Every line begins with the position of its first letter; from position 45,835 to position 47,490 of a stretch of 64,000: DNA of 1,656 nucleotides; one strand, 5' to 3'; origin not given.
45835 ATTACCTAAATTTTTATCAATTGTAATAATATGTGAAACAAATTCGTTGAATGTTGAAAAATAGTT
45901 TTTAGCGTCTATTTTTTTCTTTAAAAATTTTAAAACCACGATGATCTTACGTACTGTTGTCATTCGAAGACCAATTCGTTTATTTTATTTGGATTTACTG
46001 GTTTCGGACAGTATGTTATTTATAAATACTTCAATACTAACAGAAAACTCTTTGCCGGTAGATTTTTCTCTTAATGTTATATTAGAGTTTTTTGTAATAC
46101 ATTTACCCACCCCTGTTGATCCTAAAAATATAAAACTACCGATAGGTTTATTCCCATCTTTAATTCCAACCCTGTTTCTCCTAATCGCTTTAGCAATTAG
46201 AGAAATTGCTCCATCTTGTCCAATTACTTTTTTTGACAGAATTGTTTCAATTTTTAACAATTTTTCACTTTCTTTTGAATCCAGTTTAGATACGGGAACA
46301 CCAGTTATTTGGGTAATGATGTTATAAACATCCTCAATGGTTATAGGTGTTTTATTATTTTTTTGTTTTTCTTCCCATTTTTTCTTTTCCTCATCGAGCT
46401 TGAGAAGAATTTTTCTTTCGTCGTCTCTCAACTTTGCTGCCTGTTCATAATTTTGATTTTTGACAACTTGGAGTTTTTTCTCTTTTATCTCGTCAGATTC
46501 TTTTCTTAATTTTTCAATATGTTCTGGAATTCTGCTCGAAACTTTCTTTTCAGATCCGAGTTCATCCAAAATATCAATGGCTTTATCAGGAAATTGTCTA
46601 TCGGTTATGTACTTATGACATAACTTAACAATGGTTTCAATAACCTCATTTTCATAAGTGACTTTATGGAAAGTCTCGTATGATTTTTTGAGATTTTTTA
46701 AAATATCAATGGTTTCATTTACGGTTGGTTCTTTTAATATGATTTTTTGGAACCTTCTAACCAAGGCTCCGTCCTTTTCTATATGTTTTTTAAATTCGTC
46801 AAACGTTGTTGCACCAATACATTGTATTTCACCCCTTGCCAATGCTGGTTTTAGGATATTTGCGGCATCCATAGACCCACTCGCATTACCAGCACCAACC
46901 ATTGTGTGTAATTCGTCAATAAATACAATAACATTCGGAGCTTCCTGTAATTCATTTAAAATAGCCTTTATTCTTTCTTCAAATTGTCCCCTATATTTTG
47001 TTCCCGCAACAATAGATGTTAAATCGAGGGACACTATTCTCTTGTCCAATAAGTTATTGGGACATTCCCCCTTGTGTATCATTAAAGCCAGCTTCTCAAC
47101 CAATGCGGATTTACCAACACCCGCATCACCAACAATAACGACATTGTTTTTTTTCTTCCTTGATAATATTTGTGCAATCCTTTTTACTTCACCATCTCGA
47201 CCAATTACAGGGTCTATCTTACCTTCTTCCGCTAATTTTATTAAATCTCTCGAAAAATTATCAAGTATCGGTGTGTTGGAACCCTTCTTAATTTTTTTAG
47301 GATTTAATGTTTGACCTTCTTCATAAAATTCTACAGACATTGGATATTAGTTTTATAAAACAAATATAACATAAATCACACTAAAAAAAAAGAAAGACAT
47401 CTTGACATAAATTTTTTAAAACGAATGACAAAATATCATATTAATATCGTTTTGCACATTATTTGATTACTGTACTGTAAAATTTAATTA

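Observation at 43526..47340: Fractured ClpC-like ATPase gene: atypically split mini-intein with a free-standing DUF559 endonuclease gene between the halves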

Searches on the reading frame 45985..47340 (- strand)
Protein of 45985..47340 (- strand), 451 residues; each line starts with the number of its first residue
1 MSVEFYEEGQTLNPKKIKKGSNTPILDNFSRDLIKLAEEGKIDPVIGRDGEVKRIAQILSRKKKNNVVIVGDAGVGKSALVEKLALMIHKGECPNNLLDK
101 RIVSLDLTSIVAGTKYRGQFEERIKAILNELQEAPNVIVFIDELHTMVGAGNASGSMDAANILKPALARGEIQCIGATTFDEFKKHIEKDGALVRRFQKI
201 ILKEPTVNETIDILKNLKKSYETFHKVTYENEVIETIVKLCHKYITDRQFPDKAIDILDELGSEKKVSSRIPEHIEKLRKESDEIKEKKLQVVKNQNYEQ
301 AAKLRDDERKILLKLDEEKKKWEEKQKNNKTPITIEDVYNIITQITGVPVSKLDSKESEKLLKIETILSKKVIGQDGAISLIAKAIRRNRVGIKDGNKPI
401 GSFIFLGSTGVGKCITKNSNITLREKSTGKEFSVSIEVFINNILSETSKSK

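Call 3: search_protein_families(library=pfam, proteins=[window:45985-47340:-], max_evalue=1)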
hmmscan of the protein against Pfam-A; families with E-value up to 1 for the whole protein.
window:45985-47340:- (451 aa): 34 families (the best 25 are shown)
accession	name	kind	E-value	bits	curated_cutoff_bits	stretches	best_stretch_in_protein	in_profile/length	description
PF17871.7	AAA_lid_9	-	2.4e-27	95.3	22.8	1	207-306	2-102/104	AAA lid domain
PF00004.35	AAA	-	1.1e-11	45.7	21.2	1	68-202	2-128/131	ATPase family associated with various cellular activities (AAA)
PF13191.12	AAA_16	-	1.8e-09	38.7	32.6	1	45-145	2-142/167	AAA ATPase domain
PF05621.17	TniB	-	7.3e-07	29.3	22.4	1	54-203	25-185/189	Bacterial TniB protein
PF23569.1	NBD_SMAX1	-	4.6e-06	26.9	27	1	51-111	18-78/212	SMAX1 nucleotide binding domain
PF02151.25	UVR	-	1.7e-05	24.8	21.5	1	283-311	5-33/36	UvrB/uvrC motif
PF05729.18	NACHT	-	9.4e-05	22.7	26.7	1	67-96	3-32/167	NACHT domain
PF13401.12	AAA_22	-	0.00013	22.7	27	1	62-160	3-101/130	AAA domain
PF03193.22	RsgA_GTPase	-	0.00023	21.5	30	1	51-85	93-127/174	RsgA GTPase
PF12775.13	AAA_7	-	0.00076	19.5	25.8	1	62-144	31-109/181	P-loop containing dynein motor region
PF07724.20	AAA_2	-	0.0014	19.1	27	1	63-145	2-85/166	AAA domain (Cdc48 subfamily)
PF20720.3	nSTAND3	-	0.0015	18.7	27.2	1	54-90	9-43/155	Novel STAND NTPase 3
PF25201.1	nSTAND6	-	0.0023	18.4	27.7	1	46-86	2-40/148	Novel STAND NTPase 6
PF01637.24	ATPase_2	-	0.0025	18.1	33.2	1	48-85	4-41/225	ATPase domain predominantly from Archaea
PF07728.20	AAA_5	-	0.0034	17.8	22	1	66-145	1-76/139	AAA domain (dynein-related subfamily)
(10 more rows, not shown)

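Call 5: search_solved_structures(query=window:45985-47340:-, show_alignments=1)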
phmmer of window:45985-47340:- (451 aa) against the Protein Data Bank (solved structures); distinct sequences matched with E-value up to 0.001: 60.
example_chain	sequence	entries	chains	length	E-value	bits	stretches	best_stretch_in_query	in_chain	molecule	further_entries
3j3s_A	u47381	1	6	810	2.6e-134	451.3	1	19-415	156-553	Negative regulator of genetic competence ClpC/MecB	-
3j3t_A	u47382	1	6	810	1.4e-133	448.9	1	19-415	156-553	Negative regulator of genetic competence ClpC/MecB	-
3j3r_A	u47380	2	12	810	1.4e-133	448.9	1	19-415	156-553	Negative regulator of genetic competence ClpC/MecB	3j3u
7abr_A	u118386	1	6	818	1.5e-133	448.9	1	19-415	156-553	Negative regulator of genetic competence ClpC/MecB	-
6em8_A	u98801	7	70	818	1.6e-131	442.1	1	16-414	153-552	ATP-dependent Clp protease ATP-binding subunit ClpC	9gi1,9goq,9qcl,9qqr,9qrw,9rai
6em9_A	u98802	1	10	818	1.7e-131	442.1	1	16-414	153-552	ATP-dependent Clp protease ATP-binding subunit ClpC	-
3pxi_A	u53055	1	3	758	9.6e-117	393.5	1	19-415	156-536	Negative regulator of genetic competence ClpC/MecB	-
8a8u_A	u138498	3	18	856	4.3e-115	388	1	21-414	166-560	ATP-dependent Clp protease ATP-binding subunit ClpC1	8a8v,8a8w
9if4_A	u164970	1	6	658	1.5e-114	386.3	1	25-414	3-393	ATP-dependent Clp protease ATP-binding subunit ClpC1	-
8xon_S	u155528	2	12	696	4.4e-114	384.7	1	21-414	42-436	NDP-hexose 4-ketoreductase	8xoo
8ycx_A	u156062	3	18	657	5e-113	381.2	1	25-414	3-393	ATP-dependent Clp protease ATP-binding subunit ClpC1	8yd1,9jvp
1qvr_A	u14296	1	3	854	2.3e-111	375.8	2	24-323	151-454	ClpB protein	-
6og3_E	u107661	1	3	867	7.9e-110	370.7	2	23-329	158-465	Hyperactive disaggregase ClpB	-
4d2q_A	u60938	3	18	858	8.6e-110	370.6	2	23-329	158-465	CLPB | CHAPERONE PROTEIN CLPB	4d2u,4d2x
6oax_C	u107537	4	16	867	8.9e-110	370.5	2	23-328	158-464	Hyperactive disaggregase ClpB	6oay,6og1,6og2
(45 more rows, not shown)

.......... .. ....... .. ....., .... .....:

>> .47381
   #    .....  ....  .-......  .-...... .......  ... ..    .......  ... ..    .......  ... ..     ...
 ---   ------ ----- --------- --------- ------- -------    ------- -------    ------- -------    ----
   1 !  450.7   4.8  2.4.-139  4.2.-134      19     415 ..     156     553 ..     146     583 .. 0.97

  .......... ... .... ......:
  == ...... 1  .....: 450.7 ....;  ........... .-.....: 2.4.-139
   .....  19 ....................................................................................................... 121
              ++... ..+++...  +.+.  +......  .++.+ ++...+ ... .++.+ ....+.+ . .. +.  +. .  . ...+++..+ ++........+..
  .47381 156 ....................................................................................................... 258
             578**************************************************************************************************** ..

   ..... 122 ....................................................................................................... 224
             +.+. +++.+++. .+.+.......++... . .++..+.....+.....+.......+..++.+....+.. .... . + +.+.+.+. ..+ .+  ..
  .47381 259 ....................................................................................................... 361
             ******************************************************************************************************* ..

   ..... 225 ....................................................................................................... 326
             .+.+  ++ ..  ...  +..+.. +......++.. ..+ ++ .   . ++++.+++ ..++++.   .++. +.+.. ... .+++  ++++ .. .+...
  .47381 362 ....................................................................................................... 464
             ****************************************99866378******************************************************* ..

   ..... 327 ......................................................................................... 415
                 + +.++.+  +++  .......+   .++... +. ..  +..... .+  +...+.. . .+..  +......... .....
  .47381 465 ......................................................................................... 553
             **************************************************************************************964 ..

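Call 7: search_protein_families(library=phrogs, proteins=[window:45985-47340:-], max_evalue=0.01)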
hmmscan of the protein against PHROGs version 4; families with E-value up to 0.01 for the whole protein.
window:45985-47340:- (451 aa): 9 families
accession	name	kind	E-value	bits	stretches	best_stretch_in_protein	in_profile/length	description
phrog_4871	-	other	8.5e-137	458.6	1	10-414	159-510/764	ATP-dependent protease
phrog_168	-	DNA, RNA and nucleotide metabolism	5.8e-05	23.9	1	41-310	19-262/314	clamp loader of DNA polymerase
phrog_249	-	moron, auxiliary metabolic gene and host takeover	0.00029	21.3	1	38-86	101-149/380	porphyrin biosynthesis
phrog_3277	-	DNA, RNA and nucleotide metabolism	0.00076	20.3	1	57-144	3-87/168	DnaC-like helicase loader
phrog_25255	-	unknown function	0.0016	17.2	1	41-84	277-323/1125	-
phrog_6841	-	unknown function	0.0017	18.2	1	46-91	37-81/470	-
phrog_325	-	DNA, RNA and nucleotide metabolism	0.0021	17.4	0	11-87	438-513/986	Dda-like helicase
phrog_8638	-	unknown function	0.0034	17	1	96-155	327-383/568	-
phrog_1297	-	other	0.0035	17.4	0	62-145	23-109/356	ATPase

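Call 36: find_related_loci(query=window:45985-47340:-, collection=viral_contigs, flank=6000)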
Query window:45985-47340:- (451 aa) in viral_contigs; peptide patterns used: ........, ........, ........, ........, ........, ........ (x = any residue, [..] = any of these).
205 stretches matched a pattern; 175 encode a relative of the query (tblastn E <= 1e-3); the best 80 are kept; 80 distinct loci.
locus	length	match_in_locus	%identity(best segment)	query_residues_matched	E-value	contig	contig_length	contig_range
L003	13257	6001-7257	81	1-419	0e+0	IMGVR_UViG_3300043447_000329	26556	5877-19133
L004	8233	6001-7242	82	1-414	0e+0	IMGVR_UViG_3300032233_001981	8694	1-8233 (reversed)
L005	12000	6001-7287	80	1-429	0e+0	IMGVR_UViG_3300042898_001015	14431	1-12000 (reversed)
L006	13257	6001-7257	80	1-419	0e+0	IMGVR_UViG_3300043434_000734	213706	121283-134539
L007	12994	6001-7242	81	1-414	0e+0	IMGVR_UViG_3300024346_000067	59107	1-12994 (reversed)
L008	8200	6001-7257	82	1-419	0e+0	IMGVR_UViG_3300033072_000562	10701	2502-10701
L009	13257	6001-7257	82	1-419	0e+0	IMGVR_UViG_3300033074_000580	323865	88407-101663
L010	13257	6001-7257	81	1-419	0e+0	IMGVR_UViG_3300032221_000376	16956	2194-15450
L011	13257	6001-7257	83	1-419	0e+0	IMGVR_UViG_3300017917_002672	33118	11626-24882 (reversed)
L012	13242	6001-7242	81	1-414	0e+0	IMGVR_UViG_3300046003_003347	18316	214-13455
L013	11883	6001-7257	80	1-419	0e+0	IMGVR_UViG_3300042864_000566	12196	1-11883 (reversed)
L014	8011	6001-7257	80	1-419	0e+0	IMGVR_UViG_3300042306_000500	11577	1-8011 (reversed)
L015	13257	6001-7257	80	1-419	0e+0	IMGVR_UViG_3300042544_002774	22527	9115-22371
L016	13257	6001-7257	80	1-419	0e+0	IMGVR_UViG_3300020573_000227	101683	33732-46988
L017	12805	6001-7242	82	1-414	0e+0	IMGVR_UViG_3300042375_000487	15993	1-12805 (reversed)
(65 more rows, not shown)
